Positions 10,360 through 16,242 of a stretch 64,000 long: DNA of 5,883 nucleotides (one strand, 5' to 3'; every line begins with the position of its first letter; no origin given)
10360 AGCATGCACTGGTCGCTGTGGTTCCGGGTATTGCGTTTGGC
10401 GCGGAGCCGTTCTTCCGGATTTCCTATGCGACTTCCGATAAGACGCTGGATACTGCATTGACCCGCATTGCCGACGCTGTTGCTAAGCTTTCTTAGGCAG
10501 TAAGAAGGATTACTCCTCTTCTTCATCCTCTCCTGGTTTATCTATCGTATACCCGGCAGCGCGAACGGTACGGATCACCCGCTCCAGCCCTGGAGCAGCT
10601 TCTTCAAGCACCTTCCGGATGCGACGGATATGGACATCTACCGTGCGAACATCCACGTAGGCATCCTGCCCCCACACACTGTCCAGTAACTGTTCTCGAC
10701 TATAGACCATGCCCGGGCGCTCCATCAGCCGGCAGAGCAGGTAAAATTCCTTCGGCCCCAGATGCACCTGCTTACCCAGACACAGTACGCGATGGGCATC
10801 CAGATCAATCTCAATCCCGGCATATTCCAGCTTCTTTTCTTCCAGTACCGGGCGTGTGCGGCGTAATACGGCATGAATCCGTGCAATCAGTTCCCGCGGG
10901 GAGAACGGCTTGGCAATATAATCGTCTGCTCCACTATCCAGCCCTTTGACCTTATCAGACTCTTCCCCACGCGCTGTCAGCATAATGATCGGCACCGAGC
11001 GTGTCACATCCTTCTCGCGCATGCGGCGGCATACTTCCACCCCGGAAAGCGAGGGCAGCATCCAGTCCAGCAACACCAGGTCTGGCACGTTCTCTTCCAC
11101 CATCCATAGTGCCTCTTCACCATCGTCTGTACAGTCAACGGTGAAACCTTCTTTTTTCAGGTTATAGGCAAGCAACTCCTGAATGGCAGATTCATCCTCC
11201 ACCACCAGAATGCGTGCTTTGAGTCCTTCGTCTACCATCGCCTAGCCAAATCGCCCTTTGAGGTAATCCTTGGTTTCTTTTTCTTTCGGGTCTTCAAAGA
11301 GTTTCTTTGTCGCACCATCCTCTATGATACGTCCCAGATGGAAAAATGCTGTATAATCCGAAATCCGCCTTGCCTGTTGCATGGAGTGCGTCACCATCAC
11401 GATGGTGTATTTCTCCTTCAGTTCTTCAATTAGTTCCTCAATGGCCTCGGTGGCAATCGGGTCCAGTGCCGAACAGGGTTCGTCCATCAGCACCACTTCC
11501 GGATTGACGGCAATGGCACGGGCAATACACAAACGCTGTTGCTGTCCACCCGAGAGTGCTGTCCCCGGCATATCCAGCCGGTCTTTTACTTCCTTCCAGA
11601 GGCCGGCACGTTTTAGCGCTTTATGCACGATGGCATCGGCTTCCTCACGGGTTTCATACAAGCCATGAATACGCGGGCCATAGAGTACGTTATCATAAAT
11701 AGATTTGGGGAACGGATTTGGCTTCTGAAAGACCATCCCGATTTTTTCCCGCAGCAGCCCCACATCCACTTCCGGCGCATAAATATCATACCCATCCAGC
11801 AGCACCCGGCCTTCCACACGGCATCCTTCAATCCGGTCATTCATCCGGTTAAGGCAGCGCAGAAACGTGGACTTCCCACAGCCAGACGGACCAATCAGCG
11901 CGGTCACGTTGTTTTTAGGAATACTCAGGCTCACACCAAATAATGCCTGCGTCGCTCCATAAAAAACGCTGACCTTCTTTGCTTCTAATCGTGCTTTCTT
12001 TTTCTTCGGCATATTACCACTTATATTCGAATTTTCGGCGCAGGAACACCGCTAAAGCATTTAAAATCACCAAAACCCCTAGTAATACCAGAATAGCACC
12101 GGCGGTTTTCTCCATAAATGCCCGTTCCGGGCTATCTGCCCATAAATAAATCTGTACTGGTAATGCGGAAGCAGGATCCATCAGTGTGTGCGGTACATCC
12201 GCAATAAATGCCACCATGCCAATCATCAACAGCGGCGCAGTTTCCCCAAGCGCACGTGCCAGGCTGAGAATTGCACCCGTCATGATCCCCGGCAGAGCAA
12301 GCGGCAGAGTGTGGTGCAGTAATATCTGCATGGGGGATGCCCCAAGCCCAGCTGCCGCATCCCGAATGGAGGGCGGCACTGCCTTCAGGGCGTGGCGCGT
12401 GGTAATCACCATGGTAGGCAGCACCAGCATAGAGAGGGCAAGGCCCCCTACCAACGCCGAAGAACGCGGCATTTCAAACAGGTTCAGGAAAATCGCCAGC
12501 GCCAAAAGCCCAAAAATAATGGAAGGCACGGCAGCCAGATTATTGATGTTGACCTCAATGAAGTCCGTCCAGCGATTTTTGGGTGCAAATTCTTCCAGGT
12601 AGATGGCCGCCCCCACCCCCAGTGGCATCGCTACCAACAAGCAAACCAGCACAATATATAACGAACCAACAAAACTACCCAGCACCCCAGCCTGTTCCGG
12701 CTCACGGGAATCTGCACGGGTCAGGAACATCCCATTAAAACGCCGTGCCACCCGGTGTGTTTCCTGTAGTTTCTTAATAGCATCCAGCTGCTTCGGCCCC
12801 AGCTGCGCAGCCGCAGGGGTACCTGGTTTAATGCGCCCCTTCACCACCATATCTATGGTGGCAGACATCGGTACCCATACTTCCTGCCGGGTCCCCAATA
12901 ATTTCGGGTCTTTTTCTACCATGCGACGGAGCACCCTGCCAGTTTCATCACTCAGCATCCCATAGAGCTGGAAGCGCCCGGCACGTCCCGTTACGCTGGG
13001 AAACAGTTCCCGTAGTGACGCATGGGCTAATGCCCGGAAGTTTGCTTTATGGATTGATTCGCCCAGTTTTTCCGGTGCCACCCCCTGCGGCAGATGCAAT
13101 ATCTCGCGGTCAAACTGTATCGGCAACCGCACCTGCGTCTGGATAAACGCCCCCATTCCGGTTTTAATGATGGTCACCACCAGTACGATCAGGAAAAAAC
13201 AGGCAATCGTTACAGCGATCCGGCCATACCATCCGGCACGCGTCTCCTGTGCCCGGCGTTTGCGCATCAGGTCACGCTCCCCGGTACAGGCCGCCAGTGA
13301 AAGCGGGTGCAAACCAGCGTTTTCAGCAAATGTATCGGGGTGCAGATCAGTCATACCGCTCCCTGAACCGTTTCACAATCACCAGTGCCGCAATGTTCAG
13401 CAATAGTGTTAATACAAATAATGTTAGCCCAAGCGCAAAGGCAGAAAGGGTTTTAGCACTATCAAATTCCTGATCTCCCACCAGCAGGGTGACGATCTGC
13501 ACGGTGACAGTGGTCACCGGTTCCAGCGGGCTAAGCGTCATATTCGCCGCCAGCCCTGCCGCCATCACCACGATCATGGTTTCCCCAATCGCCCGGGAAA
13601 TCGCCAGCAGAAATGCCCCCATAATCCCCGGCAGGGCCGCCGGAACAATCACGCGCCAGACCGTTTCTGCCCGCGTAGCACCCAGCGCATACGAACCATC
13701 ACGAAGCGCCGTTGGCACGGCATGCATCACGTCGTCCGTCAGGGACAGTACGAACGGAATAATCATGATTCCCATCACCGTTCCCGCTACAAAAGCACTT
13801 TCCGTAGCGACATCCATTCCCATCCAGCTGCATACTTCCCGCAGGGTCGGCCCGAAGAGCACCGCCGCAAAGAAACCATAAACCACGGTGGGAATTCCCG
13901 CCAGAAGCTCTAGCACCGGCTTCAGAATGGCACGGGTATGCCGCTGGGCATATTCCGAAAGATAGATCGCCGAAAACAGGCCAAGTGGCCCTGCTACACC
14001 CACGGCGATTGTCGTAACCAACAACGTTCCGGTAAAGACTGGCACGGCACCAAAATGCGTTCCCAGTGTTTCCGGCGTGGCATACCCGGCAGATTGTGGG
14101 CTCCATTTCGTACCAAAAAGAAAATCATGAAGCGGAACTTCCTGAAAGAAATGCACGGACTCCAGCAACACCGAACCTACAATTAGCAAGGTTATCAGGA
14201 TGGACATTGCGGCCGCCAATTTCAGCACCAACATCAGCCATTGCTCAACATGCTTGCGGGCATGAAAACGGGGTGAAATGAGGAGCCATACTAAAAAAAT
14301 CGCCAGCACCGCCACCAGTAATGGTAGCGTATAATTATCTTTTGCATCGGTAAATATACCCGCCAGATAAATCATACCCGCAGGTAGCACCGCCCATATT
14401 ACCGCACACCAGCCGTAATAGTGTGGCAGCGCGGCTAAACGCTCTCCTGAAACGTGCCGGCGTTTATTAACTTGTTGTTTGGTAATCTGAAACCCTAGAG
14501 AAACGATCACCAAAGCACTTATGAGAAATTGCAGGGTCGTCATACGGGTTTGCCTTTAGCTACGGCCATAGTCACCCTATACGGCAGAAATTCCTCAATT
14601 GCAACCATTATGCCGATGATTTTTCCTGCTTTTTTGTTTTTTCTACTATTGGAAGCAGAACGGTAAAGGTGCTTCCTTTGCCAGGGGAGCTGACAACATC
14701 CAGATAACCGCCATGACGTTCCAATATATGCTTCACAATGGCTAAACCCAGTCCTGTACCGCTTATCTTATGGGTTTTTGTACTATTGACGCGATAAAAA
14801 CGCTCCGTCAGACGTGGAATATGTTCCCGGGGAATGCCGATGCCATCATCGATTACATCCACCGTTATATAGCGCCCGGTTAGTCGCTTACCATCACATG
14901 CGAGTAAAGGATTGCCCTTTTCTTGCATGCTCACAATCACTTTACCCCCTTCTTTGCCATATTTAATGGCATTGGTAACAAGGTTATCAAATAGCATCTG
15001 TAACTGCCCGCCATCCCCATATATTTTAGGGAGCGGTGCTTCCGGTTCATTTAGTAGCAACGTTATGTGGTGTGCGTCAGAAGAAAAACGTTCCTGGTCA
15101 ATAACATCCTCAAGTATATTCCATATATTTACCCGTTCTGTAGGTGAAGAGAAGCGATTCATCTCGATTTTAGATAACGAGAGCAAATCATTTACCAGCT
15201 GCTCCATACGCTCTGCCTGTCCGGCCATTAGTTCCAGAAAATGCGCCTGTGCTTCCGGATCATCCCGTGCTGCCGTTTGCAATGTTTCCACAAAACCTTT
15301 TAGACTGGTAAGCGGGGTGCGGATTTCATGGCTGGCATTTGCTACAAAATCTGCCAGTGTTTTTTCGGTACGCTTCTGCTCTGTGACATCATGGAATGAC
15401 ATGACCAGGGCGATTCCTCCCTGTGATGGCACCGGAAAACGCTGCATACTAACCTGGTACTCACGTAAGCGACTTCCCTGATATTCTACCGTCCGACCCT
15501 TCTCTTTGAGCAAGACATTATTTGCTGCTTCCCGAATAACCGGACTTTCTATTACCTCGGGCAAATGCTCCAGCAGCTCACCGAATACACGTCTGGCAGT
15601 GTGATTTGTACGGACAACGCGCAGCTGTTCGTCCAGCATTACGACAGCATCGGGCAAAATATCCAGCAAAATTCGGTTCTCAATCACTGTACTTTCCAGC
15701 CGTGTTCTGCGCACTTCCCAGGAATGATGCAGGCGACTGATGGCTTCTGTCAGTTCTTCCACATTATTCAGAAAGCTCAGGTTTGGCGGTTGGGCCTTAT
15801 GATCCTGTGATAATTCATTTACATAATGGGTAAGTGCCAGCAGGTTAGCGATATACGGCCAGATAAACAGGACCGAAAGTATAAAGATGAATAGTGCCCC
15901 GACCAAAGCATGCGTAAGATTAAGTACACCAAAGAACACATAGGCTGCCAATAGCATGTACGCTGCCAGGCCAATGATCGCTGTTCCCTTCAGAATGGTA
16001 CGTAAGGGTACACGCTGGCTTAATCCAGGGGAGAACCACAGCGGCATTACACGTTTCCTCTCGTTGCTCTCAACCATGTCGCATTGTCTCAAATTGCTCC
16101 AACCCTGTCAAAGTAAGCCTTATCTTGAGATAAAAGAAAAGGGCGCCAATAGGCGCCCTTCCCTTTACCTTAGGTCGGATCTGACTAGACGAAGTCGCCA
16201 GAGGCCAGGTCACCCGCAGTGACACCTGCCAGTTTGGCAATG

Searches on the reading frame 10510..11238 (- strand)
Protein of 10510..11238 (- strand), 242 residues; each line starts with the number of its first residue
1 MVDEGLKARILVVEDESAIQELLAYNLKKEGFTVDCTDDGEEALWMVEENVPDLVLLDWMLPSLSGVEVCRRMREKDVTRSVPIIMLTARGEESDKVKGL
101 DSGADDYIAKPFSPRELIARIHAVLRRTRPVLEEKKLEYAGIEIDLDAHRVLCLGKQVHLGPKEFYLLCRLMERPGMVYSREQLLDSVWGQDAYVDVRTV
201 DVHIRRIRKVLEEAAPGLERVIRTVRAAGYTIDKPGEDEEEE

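Call 10: search_protein_families(library=pfam, proteins=[window:10510-11238:-], max_evalue=0.001)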
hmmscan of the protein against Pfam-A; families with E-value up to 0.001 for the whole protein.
window:10510-11238:- (242 aa): 2 families
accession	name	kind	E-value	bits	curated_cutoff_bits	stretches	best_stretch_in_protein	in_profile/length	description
PF00072.30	Response_reg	-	1.1e-32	112.9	30.2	1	10-121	1-110/111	Response regulator receiver domain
PF00486.34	Trans_reg_C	-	4.5e-26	91.2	26.2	1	155-231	1-76/77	Transcriptional regulatory protein, C terminal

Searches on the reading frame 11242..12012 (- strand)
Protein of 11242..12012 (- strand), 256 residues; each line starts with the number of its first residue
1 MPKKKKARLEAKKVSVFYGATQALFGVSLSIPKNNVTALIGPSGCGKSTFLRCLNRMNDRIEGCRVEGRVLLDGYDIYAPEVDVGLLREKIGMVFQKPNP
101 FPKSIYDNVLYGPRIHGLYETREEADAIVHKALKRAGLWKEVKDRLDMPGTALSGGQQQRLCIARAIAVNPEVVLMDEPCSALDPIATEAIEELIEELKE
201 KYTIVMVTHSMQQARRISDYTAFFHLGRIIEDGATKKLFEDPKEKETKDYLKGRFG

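Call 10: search_protein_families(library=pfam, proteins=[window:11242-12012:-], max_evalue=0.001)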
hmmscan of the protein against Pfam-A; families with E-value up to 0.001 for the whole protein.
window:11242-12012:- (256 aa): 5 families
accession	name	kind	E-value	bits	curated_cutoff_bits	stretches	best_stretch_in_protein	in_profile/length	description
PF00005.33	ABC_tran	-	6.4e-32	111.4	25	1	26-180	3-136/137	ABC transporter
PF13304.12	AAA_21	-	4.5e-13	50.4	27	2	141-211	226-300/304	AAA domain, putative AbiEii toxin, Type IV TA system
PF02463.25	SMC_N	-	2.3e-07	30.9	40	1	134-219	128-207/220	RecF/RecN/SMC N terminal domain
PF13476.12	AAA_23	-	0.00052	21.1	27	0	33-54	18-39/201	AAA domain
PF20703.3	nSTAND1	-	0.00092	19.4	27.1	0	10-53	9-52/379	Novel STAND NTPase 1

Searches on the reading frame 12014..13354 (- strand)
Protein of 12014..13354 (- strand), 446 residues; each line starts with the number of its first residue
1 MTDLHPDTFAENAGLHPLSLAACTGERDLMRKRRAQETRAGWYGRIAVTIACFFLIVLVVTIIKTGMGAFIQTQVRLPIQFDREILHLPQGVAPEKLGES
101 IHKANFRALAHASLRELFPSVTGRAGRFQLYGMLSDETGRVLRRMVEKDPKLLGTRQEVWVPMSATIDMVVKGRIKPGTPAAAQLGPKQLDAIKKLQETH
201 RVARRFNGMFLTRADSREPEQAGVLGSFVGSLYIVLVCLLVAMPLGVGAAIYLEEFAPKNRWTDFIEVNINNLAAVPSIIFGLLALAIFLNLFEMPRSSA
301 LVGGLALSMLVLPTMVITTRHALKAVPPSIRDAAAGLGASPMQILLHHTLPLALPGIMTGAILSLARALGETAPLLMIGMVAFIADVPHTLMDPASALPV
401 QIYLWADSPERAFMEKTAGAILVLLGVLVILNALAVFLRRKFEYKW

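Call 11: search_protein_families(library=pfam, proteins=[window:12014-13354:-], max_evalue=0.001)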
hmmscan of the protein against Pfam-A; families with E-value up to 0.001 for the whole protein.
window:12014-13354:- (446 aa): 2 families
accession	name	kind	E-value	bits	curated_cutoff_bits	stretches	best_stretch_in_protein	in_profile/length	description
PF11812.13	DUF3333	-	9.4e-39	133.4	26.5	1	30-178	4-148/151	Domain of unknown function (DUF3333)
PF00528.27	BPD_transp_1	-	3e-18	66.6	26.4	1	244-442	3-182/184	Binding-protein-dependent transport system inner membrane component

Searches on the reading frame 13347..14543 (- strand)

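Call 11: search_protein_families(library=pfam, proteins=[window:13347-14543:-], max_evalue=0.001)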
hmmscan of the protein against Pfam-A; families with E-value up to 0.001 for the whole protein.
window:13347-14543:- (398 aa): 2 families
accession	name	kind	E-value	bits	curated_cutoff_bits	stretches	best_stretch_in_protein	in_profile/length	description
PF00528.27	BPD_transp_1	-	1.2e-17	64.7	26.4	1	186-394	3-183/184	Binding-protein-dependent transport system inner membrane component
PF12501.13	DUF3708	-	1e-08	35.5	24.1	1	10-58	4-52/166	Phosphate ATP-binding cassette transporter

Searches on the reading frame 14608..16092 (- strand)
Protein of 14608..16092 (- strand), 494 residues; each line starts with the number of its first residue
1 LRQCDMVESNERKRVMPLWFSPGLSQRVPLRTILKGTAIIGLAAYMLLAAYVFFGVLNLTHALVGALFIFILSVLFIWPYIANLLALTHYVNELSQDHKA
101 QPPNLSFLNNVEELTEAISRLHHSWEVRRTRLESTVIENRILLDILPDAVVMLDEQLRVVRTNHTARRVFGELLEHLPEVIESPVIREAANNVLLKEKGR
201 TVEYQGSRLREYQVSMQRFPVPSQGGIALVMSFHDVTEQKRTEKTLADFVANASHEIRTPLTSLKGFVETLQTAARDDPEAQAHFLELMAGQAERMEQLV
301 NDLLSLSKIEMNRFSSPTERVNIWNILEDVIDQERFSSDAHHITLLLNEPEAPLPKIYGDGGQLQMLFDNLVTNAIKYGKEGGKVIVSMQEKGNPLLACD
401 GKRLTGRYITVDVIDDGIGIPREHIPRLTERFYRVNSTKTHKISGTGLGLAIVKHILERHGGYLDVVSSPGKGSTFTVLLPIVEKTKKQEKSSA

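Call 4: search_protein_families(library=pfam, proteins=[window:14608-16092:-], max_evalue=0.01)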
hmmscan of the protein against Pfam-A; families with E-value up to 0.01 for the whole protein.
window:14608-16092:- (494 aa): 6 families
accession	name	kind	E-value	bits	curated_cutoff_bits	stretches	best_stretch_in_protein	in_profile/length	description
PF02518.31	HATPase_c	-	2.2e-28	99.4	26.4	1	359-482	1-109/111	Histidine kinase-, DNA gyrase B-, and HSP90-like ATPase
PF00512.31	HisKA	-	5.8e-21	74.8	26.9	1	246-310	2-64/66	His Kinase A (phospho-acceptor) domain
PF08448.16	PAS_4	-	1e-05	26.1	23.1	1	144-241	2-110/110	PAS fold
PF13426.13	PAS_9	-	0.0032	18.1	27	1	147-238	1-103/103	PAS domain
PF13188.13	PAS_8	-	0.0037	17.6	21.8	1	141-177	5-39/65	PAS domain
PF12860.13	PAS_7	-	0.0046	17.5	27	0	197-243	71-114/115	PAS fold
